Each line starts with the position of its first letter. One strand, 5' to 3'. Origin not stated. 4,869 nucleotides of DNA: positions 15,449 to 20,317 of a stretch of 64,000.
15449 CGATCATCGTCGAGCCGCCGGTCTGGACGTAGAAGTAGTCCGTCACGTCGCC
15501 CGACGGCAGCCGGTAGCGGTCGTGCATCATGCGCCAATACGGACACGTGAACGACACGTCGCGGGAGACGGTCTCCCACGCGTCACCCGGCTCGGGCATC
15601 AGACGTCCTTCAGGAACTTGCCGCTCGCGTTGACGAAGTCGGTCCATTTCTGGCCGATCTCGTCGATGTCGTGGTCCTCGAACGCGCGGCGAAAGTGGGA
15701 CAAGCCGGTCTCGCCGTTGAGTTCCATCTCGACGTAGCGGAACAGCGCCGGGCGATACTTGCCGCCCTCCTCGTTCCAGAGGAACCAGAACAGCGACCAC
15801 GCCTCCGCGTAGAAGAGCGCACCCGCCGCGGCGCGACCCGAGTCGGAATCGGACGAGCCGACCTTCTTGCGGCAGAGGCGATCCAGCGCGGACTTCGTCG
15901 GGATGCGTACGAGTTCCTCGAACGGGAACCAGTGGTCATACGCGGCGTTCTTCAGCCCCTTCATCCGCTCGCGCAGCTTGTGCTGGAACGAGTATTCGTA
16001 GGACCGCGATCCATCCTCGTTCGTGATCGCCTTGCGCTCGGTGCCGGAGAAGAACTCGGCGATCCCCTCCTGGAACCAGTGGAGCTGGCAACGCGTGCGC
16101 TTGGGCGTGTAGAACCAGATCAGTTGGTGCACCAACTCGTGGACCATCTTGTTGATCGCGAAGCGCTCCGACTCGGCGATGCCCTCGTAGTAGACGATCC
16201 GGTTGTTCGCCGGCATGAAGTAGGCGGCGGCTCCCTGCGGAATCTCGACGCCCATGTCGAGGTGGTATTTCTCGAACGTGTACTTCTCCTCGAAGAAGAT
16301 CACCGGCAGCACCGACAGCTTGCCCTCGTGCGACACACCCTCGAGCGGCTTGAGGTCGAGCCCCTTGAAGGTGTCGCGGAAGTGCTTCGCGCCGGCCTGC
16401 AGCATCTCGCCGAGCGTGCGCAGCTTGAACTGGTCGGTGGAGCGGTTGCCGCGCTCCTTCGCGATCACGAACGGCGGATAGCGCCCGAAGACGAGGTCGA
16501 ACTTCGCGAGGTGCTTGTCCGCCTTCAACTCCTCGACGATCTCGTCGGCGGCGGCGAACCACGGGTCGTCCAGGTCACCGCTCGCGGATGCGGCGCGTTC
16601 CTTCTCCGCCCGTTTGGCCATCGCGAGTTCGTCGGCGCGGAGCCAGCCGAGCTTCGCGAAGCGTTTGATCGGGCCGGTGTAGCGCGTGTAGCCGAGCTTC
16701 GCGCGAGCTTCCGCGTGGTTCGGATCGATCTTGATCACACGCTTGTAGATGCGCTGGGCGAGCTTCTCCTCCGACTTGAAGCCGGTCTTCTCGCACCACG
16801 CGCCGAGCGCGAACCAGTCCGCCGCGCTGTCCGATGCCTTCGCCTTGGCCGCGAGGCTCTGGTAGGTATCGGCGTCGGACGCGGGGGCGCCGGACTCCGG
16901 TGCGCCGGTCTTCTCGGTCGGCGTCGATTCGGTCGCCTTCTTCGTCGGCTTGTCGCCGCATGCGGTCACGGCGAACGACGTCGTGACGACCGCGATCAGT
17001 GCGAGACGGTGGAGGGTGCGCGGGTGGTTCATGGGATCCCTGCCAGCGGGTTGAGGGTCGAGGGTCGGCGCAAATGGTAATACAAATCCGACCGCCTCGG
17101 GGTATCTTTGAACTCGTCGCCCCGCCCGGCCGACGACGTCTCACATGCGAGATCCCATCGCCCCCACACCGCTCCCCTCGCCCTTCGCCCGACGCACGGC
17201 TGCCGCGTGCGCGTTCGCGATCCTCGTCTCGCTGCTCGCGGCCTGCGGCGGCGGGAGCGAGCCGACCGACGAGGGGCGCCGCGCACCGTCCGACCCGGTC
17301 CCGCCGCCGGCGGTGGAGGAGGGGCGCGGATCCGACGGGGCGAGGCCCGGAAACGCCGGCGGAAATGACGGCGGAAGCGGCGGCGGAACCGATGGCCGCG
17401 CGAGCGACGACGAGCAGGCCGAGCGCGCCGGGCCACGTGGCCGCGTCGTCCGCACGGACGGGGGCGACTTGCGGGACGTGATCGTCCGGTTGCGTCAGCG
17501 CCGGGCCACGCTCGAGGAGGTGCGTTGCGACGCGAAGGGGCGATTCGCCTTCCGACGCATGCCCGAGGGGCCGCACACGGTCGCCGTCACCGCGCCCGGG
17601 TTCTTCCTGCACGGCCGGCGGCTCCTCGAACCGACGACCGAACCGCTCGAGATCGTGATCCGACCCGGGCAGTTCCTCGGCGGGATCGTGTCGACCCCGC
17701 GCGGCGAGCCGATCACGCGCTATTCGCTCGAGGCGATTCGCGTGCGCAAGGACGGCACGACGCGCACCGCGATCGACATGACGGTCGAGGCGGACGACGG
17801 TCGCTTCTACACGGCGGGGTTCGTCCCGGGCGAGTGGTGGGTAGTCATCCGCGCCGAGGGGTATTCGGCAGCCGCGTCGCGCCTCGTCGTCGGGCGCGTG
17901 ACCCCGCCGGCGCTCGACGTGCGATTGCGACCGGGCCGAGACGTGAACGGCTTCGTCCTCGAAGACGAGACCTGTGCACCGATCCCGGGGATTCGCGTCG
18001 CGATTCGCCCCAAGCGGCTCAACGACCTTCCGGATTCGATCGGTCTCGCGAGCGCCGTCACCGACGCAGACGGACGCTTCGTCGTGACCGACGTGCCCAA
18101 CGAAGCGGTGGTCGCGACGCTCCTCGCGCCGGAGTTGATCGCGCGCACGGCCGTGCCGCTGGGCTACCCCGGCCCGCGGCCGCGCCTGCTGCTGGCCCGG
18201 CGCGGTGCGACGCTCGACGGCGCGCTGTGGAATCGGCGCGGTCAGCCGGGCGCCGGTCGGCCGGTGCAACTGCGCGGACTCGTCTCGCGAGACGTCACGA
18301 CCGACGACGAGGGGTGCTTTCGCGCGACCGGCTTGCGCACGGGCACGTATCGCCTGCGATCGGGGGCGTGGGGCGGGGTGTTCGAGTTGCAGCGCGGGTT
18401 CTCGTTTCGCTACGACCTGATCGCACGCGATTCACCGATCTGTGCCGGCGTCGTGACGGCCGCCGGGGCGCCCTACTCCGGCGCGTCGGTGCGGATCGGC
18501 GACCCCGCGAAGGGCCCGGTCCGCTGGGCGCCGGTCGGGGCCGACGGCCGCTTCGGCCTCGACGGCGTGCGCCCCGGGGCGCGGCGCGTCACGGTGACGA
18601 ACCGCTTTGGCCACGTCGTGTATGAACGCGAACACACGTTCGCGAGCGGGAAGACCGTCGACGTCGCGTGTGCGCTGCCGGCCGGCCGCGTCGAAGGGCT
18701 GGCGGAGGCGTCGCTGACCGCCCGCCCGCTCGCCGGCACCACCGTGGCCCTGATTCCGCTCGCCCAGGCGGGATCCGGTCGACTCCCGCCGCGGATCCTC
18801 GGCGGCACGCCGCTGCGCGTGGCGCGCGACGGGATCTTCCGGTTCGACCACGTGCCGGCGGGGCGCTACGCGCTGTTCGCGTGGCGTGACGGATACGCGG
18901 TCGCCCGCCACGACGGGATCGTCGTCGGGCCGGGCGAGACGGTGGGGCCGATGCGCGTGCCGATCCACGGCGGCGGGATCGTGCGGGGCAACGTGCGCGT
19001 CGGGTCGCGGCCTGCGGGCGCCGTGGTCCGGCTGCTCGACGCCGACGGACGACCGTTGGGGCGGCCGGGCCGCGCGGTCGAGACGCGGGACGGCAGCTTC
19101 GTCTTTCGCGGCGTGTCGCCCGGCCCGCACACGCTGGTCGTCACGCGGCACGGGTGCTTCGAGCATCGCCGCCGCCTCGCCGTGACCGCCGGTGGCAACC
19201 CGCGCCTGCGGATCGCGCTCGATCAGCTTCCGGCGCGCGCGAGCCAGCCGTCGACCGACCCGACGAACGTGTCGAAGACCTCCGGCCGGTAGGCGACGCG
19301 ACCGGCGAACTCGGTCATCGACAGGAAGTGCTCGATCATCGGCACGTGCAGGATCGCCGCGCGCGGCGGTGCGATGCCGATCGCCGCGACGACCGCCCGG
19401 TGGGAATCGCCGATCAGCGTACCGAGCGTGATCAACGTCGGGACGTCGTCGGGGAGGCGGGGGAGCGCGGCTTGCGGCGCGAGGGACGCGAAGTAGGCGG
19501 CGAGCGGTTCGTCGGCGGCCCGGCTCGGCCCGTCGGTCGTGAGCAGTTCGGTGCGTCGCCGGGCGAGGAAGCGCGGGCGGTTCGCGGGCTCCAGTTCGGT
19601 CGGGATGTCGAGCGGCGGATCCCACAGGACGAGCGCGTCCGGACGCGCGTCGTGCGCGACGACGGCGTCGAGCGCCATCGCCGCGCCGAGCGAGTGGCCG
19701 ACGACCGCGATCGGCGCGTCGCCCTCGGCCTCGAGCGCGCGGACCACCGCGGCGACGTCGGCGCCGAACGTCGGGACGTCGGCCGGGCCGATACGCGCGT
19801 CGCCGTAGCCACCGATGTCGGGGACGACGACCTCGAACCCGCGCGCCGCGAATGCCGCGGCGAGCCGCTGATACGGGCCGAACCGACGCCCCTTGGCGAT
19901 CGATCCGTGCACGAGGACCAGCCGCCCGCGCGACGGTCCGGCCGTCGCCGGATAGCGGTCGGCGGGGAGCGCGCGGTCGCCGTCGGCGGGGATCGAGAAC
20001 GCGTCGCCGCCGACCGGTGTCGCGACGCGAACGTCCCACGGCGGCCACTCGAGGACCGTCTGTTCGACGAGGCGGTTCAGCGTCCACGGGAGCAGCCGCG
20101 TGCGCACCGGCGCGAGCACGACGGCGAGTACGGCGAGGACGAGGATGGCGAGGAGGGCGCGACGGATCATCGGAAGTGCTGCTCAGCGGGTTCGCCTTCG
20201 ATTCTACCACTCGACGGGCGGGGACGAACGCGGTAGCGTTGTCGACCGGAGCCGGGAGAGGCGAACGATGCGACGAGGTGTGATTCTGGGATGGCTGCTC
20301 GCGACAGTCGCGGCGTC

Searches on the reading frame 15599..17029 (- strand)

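Call 18: search_protein_families(library=pfam, proteins=[window:15599-17029:-], max_evalue=0.001)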
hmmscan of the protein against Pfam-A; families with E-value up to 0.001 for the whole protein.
window:15599-17029:- (476 aa): 2 families
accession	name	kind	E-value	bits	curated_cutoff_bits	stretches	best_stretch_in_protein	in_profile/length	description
PF01752.23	Peptidase_M9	-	8e-05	22.5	26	1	276-345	143-213/289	Collagenase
PF07607.17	DUF1570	-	0.00047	20.9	22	0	293-332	3-43/129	Protein of unknown function (DUF1570)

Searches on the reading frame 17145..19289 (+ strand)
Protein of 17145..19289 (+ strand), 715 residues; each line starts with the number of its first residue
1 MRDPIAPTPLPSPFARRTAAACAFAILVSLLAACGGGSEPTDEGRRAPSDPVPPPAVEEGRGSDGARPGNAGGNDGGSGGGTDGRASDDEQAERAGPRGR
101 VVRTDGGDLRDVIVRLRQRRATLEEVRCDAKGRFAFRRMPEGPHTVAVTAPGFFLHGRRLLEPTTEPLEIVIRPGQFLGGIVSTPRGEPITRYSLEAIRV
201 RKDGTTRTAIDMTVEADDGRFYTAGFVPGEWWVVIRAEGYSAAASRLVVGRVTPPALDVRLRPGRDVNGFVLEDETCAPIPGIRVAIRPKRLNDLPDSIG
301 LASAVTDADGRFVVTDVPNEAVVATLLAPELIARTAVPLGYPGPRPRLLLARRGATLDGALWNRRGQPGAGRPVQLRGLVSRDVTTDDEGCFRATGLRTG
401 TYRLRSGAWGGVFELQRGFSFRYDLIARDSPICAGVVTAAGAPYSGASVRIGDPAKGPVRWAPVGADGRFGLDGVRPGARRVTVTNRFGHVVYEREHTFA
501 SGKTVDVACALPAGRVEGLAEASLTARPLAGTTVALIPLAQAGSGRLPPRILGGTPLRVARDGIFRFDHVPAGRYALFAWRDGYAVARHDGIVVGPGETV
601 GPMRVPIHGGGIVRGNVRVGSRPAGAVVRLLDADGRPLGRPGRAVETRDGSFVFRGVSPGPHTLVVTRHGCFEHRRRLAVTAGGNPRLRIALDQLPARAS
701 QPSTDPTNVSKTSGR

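Call 41: search_protein_families(library=pfam, proteins=[window:17145-19289:+], max_evalue=0.001)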
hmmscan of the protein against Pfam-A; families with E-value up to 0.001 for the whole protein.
window:17145-19289:+ (715 aa): 7 families
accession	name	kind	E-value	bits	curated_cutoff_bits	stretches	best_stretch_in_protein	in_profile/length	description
PF13620.12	CarboxypepD_reg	-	1.1e-51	173.6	32.3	6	436-510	6-80/82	Carboxypeptidase regulatory-like domain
PF14686.12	fn3_3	-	6.8e-16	58.2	24.4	1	559-599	31-72/75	Polysaccharide lyase family 4, domain II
PF09430.16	EMC7_beta-sandw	-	7.7e-13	49.1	26.6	0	645-685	24-64/122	ER membrane protein complex subunit 7, beta-sandwich domain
PF13715.12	CarbopepD_reg_2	-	5.6e-12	46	32.2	0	122-153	24-55/88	CarboxypepD_reg-like domain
PF17210.9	SdrD_B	-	4.7e-08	33.6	29.7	0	110-152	25-68/112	SdrD B-like domain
PF17802.7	SpaA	-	1.7e-05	25.3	23.1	0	382-405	34-57/91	Prealbumin-like fold domain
PF23193.1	NOMO_3rd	-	0.00063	20.2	27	0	111-143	47-79/120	NOMO third transthyretin-like domain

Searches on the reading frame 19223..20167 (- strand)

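Call 41: search_protein_families(library=pfam, proteins=[window:19223-20167:-], max_evalue=0.001)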
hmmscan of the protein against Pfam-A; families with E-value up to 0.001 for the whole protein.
window:19223-20167:- (314 aa): 4 families
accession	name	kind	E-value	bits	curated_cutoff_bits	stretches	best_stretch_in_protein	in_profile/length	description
PF12146.15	Hydrolase_4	-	1.5e-15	57.6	27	1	78-203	2-128/239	Serine aminopeptidase, S33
PF12697.13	Abhydrolase_6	-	3.7e-14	54.3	26.3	1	83-258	1-178/217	Alpha/beta hydrolase family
PF00561.26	Abhydrolase_1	-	5.7e-12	46.3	25.8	1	83-206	3-126/245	alpha/beta hydrolase fold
PF01764.32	Lipase_3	-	0.00048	20.5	22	1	140-166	52-78/140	Lipase (class 3)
